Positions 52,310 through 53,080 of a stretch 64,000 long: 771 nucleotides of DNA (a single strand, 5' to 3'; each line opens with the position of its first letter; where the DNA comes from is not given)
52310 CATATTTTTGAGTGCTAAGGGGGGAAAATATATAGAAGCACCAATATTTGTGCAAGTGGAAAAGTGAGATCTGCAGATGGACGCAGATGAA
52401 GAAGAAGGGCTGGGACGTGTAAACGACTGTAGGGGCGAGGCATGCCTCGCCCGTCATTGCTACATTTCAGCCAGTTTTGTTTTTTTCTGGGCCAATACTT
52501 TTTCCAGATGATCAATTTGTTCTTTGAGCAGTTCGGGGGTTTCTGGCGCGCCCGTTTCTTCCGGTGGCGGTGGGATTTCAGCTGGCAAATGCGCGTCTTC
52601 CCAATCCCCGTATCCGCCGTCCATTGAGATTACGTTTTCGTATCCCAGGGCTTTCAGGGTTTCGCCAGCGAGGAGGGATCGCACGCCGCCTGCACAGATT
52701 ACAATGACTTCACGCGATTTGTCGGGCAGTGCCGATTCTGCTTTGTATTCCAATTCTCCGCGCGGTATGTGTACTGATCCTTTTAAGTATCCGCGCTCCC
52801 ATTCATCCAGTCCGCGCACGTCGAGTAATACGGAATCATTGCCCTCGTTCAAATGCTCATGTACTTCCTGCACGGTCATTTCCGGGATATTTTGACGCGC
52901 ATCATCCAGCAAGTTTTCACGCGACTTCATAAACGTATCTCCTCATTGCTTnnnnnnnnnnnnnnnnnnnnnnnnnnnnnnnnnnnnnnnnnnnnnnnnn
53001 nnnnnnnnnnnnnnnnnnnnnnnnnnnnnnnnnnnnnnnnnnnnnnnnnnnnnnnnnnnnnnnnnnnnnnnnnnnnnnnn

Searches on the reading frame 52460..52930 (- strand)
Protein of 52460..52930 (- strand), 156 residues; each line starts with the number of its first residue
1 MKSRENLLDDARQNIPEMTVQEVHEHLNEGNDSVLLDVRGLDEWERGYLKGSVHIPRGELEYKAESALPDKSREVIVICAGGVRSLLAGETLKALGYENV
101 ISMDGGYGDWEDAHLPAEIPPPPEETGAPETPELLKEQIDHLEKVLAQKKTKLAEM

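Call 9: search_protein_families(library=pfam, proteins=[window:52460-52930:-], max_evalue=0.001)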
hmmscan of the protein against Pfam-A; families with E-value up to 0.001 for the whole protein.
window:52460-52930:- (156 aa): 1 family
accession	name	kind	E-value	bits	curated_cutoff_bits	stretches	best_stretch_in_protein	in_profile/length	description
PF00581.25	Rhodanese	-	9.8e-20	71.3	22.2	1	19-112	1-101/102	Rhodanese-like domain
